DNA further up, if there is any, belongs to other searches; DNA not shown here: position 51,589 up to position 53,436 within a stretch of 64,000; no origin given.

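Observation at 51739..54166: Two translationally coupled membrane proteins carrying three paralogous TM plus hexapeptide-repeat modules, resembling the C-terminal polymerase part of Pls-type synthetases without A/T domains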

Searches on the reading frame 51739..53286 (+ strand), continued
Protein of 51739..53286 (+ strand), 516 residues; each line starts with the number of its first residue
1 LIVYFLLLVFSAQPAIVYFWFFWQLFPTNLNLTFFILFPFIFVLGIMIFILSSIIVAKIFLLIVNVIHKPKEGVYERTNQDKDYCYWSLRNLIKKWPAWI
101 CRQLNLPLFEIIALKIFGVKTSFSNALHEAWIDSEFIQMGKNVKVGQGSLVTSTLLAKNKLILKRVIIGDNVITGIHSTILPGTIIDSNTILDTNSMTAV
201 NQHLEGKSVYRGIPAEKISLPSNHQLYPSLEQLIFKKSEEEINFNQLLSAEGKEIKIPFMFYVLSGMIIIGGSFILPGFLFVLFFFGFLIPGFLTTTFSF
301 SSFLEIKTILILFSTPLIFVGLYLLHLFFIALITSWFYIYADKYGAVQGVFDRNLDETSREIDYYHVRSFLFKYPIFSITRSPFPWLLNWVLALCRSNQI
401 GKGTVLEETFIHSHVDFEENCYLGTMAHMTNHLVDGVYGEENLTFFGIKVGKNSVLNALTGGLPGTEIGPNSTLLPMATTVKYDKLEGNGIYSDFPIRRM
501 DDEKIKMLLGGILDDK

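Call 20: search_protein_families(library=ncbifam, proteins=[P0123, P0194, P0251, P0232, P0140, P0158, P0125, P0128, P0137, P0186], max_evalue=0.001)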
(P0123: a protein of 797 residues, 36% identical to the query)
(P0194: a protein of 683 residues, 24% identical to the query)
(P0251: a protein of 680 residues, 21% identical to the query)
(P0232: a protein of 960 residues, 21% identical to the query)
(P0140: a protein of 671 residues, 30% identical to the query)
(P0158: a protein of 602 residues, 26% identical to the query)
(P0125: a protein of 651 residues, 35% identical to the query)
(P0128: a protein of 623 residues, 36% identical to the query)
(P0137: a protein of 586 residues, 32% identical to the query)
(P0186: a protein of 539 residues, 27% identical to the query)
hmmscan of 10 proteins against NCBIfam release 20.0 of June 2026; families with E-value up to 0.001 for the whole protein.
P0123 (797 aa): 28 families (the best 25 are shown)
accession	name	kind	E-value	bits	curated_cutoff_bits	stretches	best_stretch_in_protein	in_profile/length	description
NF058585.1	HptprglPActTf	PfamEq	1.9e-17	63.4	300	1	119-250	34-168/172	heptaprenylglyceryl phosphate O-acetyltransferase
TIGR03570.1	NeuD_NnaD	subfamily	1.2e-15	57.7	160.8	2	157-237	117-202/202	NeuD/PglB/VioB family sugar acetyltransferase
TIGR02353.1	NRPS_term_dom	equivalog_domain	7.7e-15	54.3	423.1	1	133-252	106-226/695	Pls/PosA family non-ribosomal peptide synthetase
NF050158.1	CarbAnhydGPos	equivalog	2.7e-13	49.9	250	1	172-259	73-160/172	gamma carbonic anhydrase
NF007797.0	PRK10502.1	subfamily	4.4e-13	49.3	192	1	182-242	121-179/183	WcaF family extracellular polysaccharide biosynthesis acetyltransferase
NF002060.0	PRK00892.1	subfamily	4.4e-12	45.8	207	1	141-215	97-172/345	UDP-3-O-(3-hydroxymyristoyl)glucosamine N-acyltransferase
NF010150.1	PRK13627.1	equivalog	9.4e-11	41.8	305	1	169-245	71-147/196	carnitine operon protein CaiE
TIGR02287.1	PaaY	equivalog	6.1e-09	35.9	319.6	1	168-243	68-143/192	phenylacetic acid degradation protein PaaY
TIGR03532.1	DapD_Ac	equivalog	3.4e-08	33.4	231.75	1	166-253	137-228/231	2,3,4,5-tetrahydropyridine-2,6-dicarboxylate N-acetyltransferase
NF010934.1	PRK14354.1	equivalog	1.3e-07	30.5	450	0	159-222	282-349/447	bifunctional UDP-N-acetylglucosamine diphosphorylase/glucosamine-1-phosphate N-acetyltransferase GlmU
TIGR01173.1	glmU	equivalog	1.6e-07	30.6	366.85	0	157-222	280-350/452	bifunctional UDP-N-acetylglucosamine diphosphorylase/glucosamine-1-phosphate N-acetyltransferase GlmU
TIGR03992.1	Arch_glmU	subfamily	2.1e-07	30.2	292.1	1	156-220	241-300/393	bifunctional sugar-1-phosphate nucleotidylyltransferase/acetyltransferase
NF010933.0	PRK14353.1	equivalog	3.6e-07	29.2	505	0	160-220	277-337/453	bifunctional UDP-N-acetylglucosamine diphosphorylase/glucosamine-1-phosphate N-acetyltransferase GlmU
TIGR01853.1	lipid_A_lpxD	equivalog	4.2e-07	29.2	242.5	0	145-214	92-162/325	UDP-3-O-(3-hydroxymyristoyl)glucosamine N-acyltransferase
NF003657.0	PRK05289.1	equivalog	8.4e-07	28.3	226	0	146-210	4-69/264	acyl-ACP--UDP-N-acetylglucosamine O-acyltransferase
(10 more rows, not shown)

P0194 (683 aa): 41 families (the best 25 are shown)
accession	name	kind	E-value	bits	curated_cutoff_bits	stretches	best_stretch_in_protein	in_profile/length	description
TIGR02353.1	NRPS_term_dom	equivalog_domain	5.6e-54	183.6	423.1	3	39-298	32-310/695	Pls/PosA family non-ribosomal peptide synthetase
NF058585.1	HptprglPActTf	PfamEq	2.2e-29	102.2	300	3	114-220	50-157/172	heptaprenylglyceryl phosphate O-acetyltransferase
NF007797.0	PRK10502.1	subfamily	4.9e-22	78.4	192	1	139-220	93-176/183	WcaF family extracellular polysaccharide biosynthesis acetyltransferase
NF050158.1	CarbAnhydGPos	equivalog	9.2e-21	74.3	250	3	614-674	80-140/172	gamma carbonic anhydrase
TIGR02287.1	PaaY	equivalog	3.2e-20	72.6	319.6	1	148-220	67-139/192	phenylacetic acid degradation protein PaaY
NF010150.1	PRK13627.1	equivalog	4.4e-16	59.2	305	1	148-222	69-143/196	carnitine operon protein CaiE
TIGR03570.1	NeuD_NnaD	subfamily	1.1e-15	57.8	160.8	2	161-218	147-202/202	NeuD/PglB/VioB family sugar acetyltransferase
NF000311.1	Vat_ABCDEFH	equivalog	9.2e-15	54.7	300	1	165-221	108-162/201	Vat family streptogramin A O-acetyltransferase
NF002060.0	PRK00892.1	subfamily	1.7e-14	53.7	207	1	160-221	256-316/345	UDP-3-O-(3-hydroxymyristoyl)glucosamine N-acyltransferase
NF000490.1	chloram_CatB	equivalog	2.8e-13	49.6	350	0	398-447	113-160/210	type B chloramphenicol O-acetyltransferase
NF007240.0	PRK09677.1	equivalog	5.5e-13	48.8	243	1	391-446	126-179/192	putative lipopolysaccharide biosynthesis O-acetyl transferase WbbJ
TIGR03308.1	phn_thr-fam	hypoth_equivalog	7.2e-13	48.8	201.65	1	394-446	107-157/204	phosphonate metabolim protein, transferase hexapeptide repeat family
NF038307.1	EPS_acetyl_HpsU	equivalog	9.8e-13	48.1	305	0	390-448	119-175/178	hormogonium polysaccharide biosynthesis acetyltransferase HpsU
TIGR01853.1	lipid_A_lpxD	equivalog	1.1e-12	47.6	242.5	1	160-220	247-305/325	UDP-3-O-(3-hydroxymyristoyl)glucosamine N-acyltransferase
NF007499.0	PRK10092.1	equivalog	2e-12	47.3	314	0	167-219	129-179/183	maltose O-acetyltransferase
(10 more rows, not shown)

P0251 (680 aa): 34 families (the best 25 are shown)
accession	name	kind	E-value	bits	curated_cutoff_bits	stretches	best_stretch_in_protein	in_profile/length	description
TIGR02353.1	NRPS_term_dom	equivalog_domain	4.1e-53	180.8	423.1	3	327-619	99-399/695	Pls/PosA family non-ribosomal peptide synthetase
NF058585.1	HptprglPActTf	PfamEq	8.4e-24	84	300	2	111-197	58-143/172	heptaprenylglyceryl phosphate O-acetyltransferase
NF050158.1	CarbAnhydGPos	equivalog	2.7e-20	72.7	250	3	380-446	76-143/172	gamma carbonic anhydrase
NF007797.0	PRK10502.1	subfamily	1.1e-16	61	192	1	385-443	120-176/183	WcaF family extracellular polysaccharide biosynthesis acetyltransferase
TIGR03570.1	NeuD_NnaD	subfamily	3e-15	56.4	160.8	1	366-441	128-202/202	NeuD/PglB/VioB family sugar acetyltransferase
TIGR03308.1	phn_thr-fam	hypoth_equivalog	7.7e-15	55.3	201.65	1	389-464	107-178/204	phosphonate metabolim protein, transferase hexapeptide repeat family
NF000311.1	Vat_ABCDEFH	equivalog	5.5e-14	52.2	300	1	391-467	111-183/201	Vat family streptogramin A O-acetyltransferase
NF000490.1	chloram_CatB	equivalog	5.5e-14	52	350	1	395-444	115-162/210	type B chloramphenicol O-acetyltransferase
TIGR03532.1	DapD_Ac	equivalog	6.3e-14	52.1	231.75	2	389-450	159-218/231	2,3,4,5-tetrahydropyridine-2,6-dicarboxylate N-acetyltransferase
NF033468.1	stregram_VatI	exception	1.3e-13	51.2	415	1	381-469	102-187/208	streptogramin A O-acetyltransferase Vat(I)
NF010150.1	PRK13627.1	equivalog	3.2e-11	43.3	305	0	158-216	86-144/196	carnitine operon protein CaiE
NF000147.1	stregram_VatF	exception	3.2e-11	43.1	400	1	396-467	126-193/221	streptogramin A O-acetyltransferase Vat(F)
TIGR02287.1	PaaY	equivalog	8.8e-11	41.9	319.6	0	385-448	81-144/192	phenylacetic acid degradation protein PaaY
NF002060.0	PRK00892.1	subfamily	1.8e-10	40.5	207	0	135-201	117-184/345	UDP-3-O-(3-hydroxymyristoyl)glucosamine N-acyltransferase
NF038307.1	EPS_acetyl_HpsU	equivalog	2.2e-09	37.2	305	0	385-442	119-174/178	hormogonium polysaccharide biosynthesis acetyltransferase HpsU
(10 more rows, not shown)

P0232 (960 aa): 247 families (the best 25 are shown)
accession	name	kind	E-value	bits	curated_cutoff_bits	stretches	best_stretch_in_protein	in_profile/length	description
TIGR02353.1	NRPS_term_dom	equivalog_domain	3.6e-49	167.7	423.1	3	373-520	98-246/695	Pls/PosA family non-ribosomal peptide synthetase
NF040690.1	mycolate_SDR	equivalog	2.5e-41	141.9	380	1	18-208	10-198/265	mycolate reductase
NF005672.0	PRK07454.1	equivalog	1.8e-32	112.5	234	1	18-201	8-190/241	SDR family oxidoreductase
NF005806.0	PRK07666.1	equivalog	3.3e-32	111.7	286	1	12-208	3-198/239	3-ketoacyl-ACP reductase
NF006565.0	PRK09072.1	equivalog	5.3e-29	101.6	238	1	14-203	3-188/265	SDR family oxidoreductase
NF005559.1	PRK07231.1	subfamily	5.8e-29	101.3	215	1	14-206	2-193/249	glucose 1-dehydrogenase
NF004825.0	PRK06181.1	equivalog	1.1e-28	100.2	215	1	13-206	3-195/268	SDR family oxidoreductase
NF006123.0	PRK08267.1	equivalog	1.4e-27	96.6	261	1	20-205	6-189/261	SDR family oxidoreductase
NF005594.0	PRK07326.1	equivalog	5.9e-26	91.5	271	1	13-205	3-192/237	SDR family oxidoreductase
NF006693.0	PRK09242.1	equivalog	7.8e-26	90.7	328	1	13-205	7-200/258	SDR family oxidoreductase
NF004823.0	PRK06179.1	subfamily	2.9e-25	89.2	310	1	19-231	8-211/271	oxidoreductase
NF058585.1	HptprglPActTf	PfamEq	6.9e-25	87.6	300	3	858-931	68-141/172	heptaprenylglyceryl phosphate O-acetyltransferase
NF009464.0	PRK12824.1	subfamily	1.3e-24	87.3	269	1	19-204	5-190/245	3-oxoacyl-ACP reductase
NF050024.1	7betaHSDH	equivalog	1.6e-24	86.8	300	1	11-203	1-191/260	7beta-hydroxysteroid dehydrogenase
NF005446.0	PRK07035.1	equivalog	2.9e-24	85.7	373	1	10-213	5-205/255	SDR family oxidoreductase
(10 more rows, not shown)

P0140 (671 aa): 10 families
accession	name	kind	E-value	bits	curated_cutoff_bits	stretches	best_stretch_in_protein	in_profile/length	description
TIGR02353.1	NRPS_term_dom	equivalog_domain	4.8e-20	71.5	423.1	2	17-252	220-456/695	Pls/PosA family non-ribosomal peptide synthetase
NF058585.1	HptprglPActTf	PfamEq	6.6e-08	32.3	300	1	159-254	69-161/172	heptaprenylglyceryl phosphate O-acetyltransferase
NF007797.0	PRK10502.1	subfamily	1e-06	28.6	192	0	192-254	120-180/183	WcaF family extracellular polysaccharide biosynthesis acetyltransferase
TIGR03570.1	NeuD_NnaD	subfamily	4.9e-06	26.3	160.8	0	190-225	146-181/202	NeuD/PglB/VioB family sugar acetyltransferase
NF007240.0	PRK09677.1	equivalog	7.4e-05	22.3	243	0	193-251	126-182/192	putative lipopolysaccharide biosynthesis O-acetyl transferase WbbJ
TIGR01853.1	lipid_A_lpxD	equivalog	0.00015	20.9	242.5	0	186-226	111-151/325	UDP-3-O-(3-hydroxymyristoyl)glucosamine N-acyltransferase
NF007499.0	PRK10092.1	equivalog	0.0002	21.2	314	0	169-251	94-181/183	maltose O-acetyltransferase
NF010150.1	PRK13627.1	equivalog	0.00029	20.6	305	0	570-633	31-88/196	carnitine operon protein CaiE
NF002060.0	PRK00892.1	subfamily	0.00048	19.3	207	0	187-223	139-175/345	UDP-3-O-(3-hydroxymyristoyl)glucosamine N-acyltransferase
TIGR02287.1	PaaY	equivalog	0.00067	19.4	319.6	0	568-638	22-91/192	phenylacetic acid degradation protein PaaY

P0158 (602 aa): 2 families
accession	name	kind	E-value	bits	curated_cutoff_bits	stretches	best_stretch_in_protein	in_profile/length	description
TIGR02353.1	NRPS_term_dom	equivalog_domain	9.9e-08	30.8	423.1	1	366-563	499-694/695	Pls/PosA family non-ribosomal peptide synthetase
NF058585.1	HptprglPActTf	PfamEq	2.4e-06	27.2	300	1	443-544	30-136/172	heptaprenylglyceryl phosphate O-acetyltransferase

P0125 (651 aa): 29 families (the best 25 are shown)
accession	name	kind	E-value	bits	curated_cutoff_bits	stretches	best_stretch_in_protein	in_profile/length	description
TIGR02353.1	NRPS_term_dom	equivalog_domain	1.6e-32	112.8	423.1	3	59-235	129-303/695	Pls/PosA family non-ribosomal peptide synthetase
NF058585.1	HptprglPActTf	PfamEq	1.9e-20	73.1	300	3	62-134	78-148/172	heptaprenylglyceryl phosphate O-acetyltransferase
NF007797.0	PRK10502.1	subfamily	6e-18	65.1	192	2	594-650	121-175/183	WcaF family extracellular polysaccharide biosynthesis acetyltransferase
TIGR03570.1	NeuD_NnaD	subfamily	7.1e-14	51.9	160.8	1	593-649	148-202/202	NeuD/PglB/VioB family sugar acetyltransferase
NF050158.1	CarbAnhydGPos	equivalog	2.1e-13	50.3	250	0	81-152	78-150/172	gamma carbonic anhydrase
NF038307.1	EPS_acetyl_HpsU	equivalog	1.2e-11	44.5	305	0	284-401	69-173/178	hormogonium polysaccharide biosynthesis acetyltransferase HpsU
NF002060.0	PRK00892.1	subfamily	1.6e-10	40.6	207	0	64-119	242-292/345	UDP-3-O-(3-hydroxymyristoyl)glucosamine N-acyltransferase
NF010150.1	PRK13627.1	equivalog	6.9e-10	39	305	1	84-160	82-158/196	carnitine operon protein CaiE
TIGR02287.1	PaaY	equivalog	1e-09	38.4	319.6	1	86-170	82-166/192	phenylacetic acid degradation protein PaaY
TIGR01853.1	lipid_A_lpxD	equivalog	1.4e-09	37.4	242.5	0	70-141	233-303/325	UDP-3-O-(3-hydroxymyristoyl)glucosamine N-acyltransferase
TIGR03532.1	DapD_Ac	equivalog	4.3e-09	36.3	231.75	0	571-650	136-210/231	2,3,4,5-tetrahydropyridine-2,6-dicarboxylate N-acetyltransferase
NF007240.0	PRK09677.1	equivalog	1.6e-08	34.2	243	0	84-138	124-176/192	putative lipopolysaccharide biosynthesis O-acetyl transferase WbbJ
NF003657.0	PRK05289.1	equivalog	2e-07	30.4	226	0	64-114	18-69/264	acyl-ACP--UDP-N-acetylglucosamine O-acyltransferase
NF007076.0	PRK09527.1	equivalog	5.8e-07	29.1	347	0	90-126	131-167/203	galactoside O-acetyltransferase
NF007499.0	PRK10092.1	equivalog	7.5e-07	29.1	314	0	87-133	126-170/183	maltose O-acetyltransferase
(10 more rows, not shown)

P0128 (623 aa): 7 families
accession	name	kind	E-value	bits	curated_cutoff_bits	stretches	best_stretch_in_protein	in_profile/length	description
NF058585.1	HptprglPActTf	PfamEq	9.3e-12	44.8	300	2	490-573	76-157/172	heptaprenylglyceryl phosphate O-acetyltransferase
TIGR02353.1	NRPS_term_dom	equivalog_domain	8.3e-10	37.6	423.1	1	369-589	16-230/695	Pls/PosA family non-ribosomal peptide synthetase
NF007797.0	PRK10502.1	subfamily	2.7e-06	27.1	192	1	516-576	121-179/183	WcaF family extracellular polysaccharide biosynthesis acetyltransferase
NF007076.0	PRK09527.1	equivalog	8.8e-05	22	347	0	185-242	96-158/203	galactoside O-acetyltransferase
TIGR01853.1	lipid_A_lpxD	equivalog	0.00013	21.1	242.5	0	525-577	259-309/325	UDP-3-O-(3-hydroxymyristoyl)glucosamine N-acyltransferase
NF000490.1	chloram_CatB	equivalog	0.00036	19.9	350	0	526-604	116-191/210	type B chloramphenicol O-acetyltransferase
TIGR03570.1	NeuD_NnaD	subfamily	0.00079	19.1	160.8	0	521-570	154-201/202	NeuD/PglB/VioB family sugar acetyltransferase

P0137 (586 aa): 13 families
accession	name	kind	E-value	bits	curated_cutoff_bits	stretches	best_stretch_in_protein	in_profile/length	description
TIGR02353.1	NRPS_term_dom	equivalog_domain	8.1e-18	64.1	423.1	2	25-283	244-494/695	Pls/PosA family non-ribosomal peptide synthetase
NF058585.1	HptprglPActTf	PfamEq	1.5e-10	40.9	300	1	158-252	74-166/172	heptaprenylglyceryl phosphate O-acetyltransferase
TIGR02287.1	PaaY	equivalog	7.4e-08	32.3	319.6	1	184-260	80-155/192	phenylacetic acid degradation protein PaaY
NF010150.1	PRK13627.1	equivalog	5e-07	29.6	305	1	185-261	83-158/196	carnitine operon protein CaiE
NF007797.0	PRK10502.1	subfamily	1.3e-06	28.2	192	1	190-248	125-181/183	WcaF family extracellular polysaccharide biosynthesis acetyltransferase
TIGR01853.1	lipid_A_lpxD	equivalog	6.5e-06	25.3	242.5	0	491-548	111-167/325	UDP-3-O-(3-hydroxymyristoyl)glucosamine N-acyltransferase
NF002060.0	PRK00892.1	subfamily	1.5e-05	24.3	207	0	492-549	121-177/345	UDP-3-O-(3-hydroxymyristoyl)glucosamine N-acyltransferase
TIGR03570.1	NeuD_NnaD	subfamily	6.6e-05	22.6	160.8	0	184-240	147-201/202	NeuD/PglB/VioB family sugar acetyltransferase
NF007499.0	PRK10092.1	equivalog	0.00013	21.8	314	1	160-244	92-181/183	maltose O-acetyltransferase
NF038307.1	EPS_acetyl_HpsU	equivalog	0.00013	21.7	305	0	186-244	118-176/178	hormogonium polysaccharide biosynthesis acetyltransferase HpsU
NF010933.0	PRK14353.1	equivalog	0.00029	19.6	505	0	493-548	277-330/453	bifunctional UDP-N-acetylglucosamine diphosphorylase/glucosamine-1-phosphate N-acetyltransferase GlmU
NF050158.1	CarbAnhydGPos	equivalog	0.00036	20.3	250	0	181-247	78-144/172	gamma carbonic anhydrase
NF007076.0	PRK09527.1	equivalog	0.00086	18.8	347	0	191-254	132-193/203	galactoside O-acetyltransferase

P0186 (539 aa): 19 families
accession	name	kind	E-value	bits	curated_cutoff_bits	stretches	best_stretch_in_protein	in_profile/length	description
TIGR02353.1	NRPS_term_dom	equivalog_domain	1.2e-19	70.2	423.1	1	147-536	107-468/695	Pls/PosA family non-ribosomal peptide synthetase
NF058585.1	HptprglPActTf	PfamEq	2.2e-14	53.4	300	2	408-521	41-156/172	heptaprenylglyceryl phosphate O-acetyltransferase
NF007797.0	PRK10502.1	subfamily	1.6e-09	37.7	192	0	457-522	112-176/183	WcaF family extracellular polysaccharide biosynthesis acetyltransferase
TIGR01853.1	lipid_A_lpxD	equivalog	1.2e-07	31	242.5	1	468-512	103-147/325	UDP-3-O-(3-hydroxymyristoyl)glucosamine N-acyltransferase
NF007499.0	PRK10092.1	equivalog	1.8e-07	31.2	314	1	440-519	94-177/183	maltose O-acetyltransferase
NF007240.0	PRK09677.1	equivalog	4.6e-07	29.5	243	0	458-520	118-179/192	putative lipopolysaccharide biosynthesis O-acetyl transferase WbbJ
NF038307.1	EPS_acetyl_HpsU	equivalog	7.4e-07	28.9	305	0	132-185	31-86/178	hormogonium polysaccharide biosynthesis acetyltransferase HpsU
NF003657.0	PRK05289.1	equivalog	1e-06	28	226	1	468-508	14-54/264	acyl-ACP--UDP-N-acetylglucosamine O-acyltransferase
NF007076.0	PRK09527.1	equivalog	1.4e-06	27.8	347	1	456-518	118-178/203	galactoside O-acetyltransferase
TIGR01852.1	lipid_A_lpxA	equivalog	2.2e-05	23.8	231.05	0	469-502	10-43/254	acyl-ACP--UDP-N-acetylglucosamine O-acyltransferase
TIGR03570.1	NeuD_NnaD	subfamily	2.9e-05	23.8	160.8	1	470-520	154-202/202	NeuD/PglB/VioB family sugar acetyltransferase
NF033468.1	stregram_VatI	exception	3.4e-05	23.7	415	0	465-524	107-165/208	streptogramin A O-acetyltransferase Vat(I)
NF002060.0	PRK00892.1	subfamily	3.6e-05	23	207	1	468-511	112-155/345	UDP-3-O-(3-hydroxymyristoyl)glucosamine N-acyltransferase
NF050158.1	CarbAnhydGPos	equivalog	5.2e-05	23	250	1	458-521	76-139/172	gamma carbonic anhydrase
NF041874.1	EPS_EpsC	equivalog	0.00013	21.8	150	0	461-524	104-166/168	serine O-acetyltransferase EpsC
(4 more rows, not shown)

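Call 26: find_homologous_proteins(query=window:51739-53286:+, max_evalue=0.00001)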
Query window:51739-53286:+ (516 aa): 172 proteins with E <= 0.00001 among 8000 candidates; the best 120 are listed.
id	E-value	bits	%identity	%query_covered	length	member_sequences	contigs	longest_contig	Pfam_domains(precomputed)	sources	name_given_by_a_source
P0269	0.0e+0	1059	100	91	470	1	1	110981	PF00132.31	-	-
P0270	1.8e-243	827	71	96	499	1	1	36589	PF14602.13,PF00132.31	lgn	-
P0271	1.2e-242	824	68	100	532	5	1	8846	PF14602.13,PF00132.31,PF25084.2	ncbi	ncbi:MAG: acyltransferase [Promethearchaeota archaeon]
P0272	1.3e-213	729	61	99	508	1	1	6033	PF00132.31,PF25087.2,PF25084.2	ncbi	-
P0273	5.8e-213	726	61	100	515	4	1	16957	PF00132.31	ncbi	ncbi:MAG: hypothetical protein ACTSRI_12585 [Promethearchaeota archaeon]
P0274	1.2e-210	719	58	100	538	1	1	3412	PF00132.31,PF25087.2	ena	-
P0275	4.6e-209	714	55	90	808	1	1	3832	PF14602.13,PF00132.31,PF25087.2,PF25084.2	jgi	jgi:acetyltransferase-like isoleucine patch superfamily enzyme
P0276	8.5e-208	709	59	99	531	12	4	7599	PF14602.13,PF00132.31,PF25087.2,PF25084.2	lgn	-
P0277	1.4e-206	705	58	99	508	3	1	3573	PF00132.31,PF25087.2,PF25084.2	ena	-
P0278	2.8e-206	704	59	100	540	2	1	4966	PF00132.31,PF25087.2,PF25084.2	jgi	-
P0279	1.3e-205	702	58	99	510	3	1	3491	PF00132.31,PF25084.2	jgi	-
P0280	2.0e-205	702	59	100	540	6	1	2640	PF00132.31,PF25087.2,PF25084.2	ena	-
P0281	2.2e-205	701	57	100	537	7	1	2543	PF00132.31,PF25087.2,PF25084.2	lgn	-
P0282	1.2e-204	699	60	98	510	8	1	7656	PF00132.31,PF25087.2,PF25084.2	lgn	-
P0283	1.7e-203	695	58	98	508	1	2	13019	PF14602.13,PF00132.31,PF25087.2,PF25084.2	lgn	-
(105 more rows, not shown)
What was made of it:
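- Checked: The database's own call for this protein (P0269, 470 aa, call 26) is N-terminally truncated.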
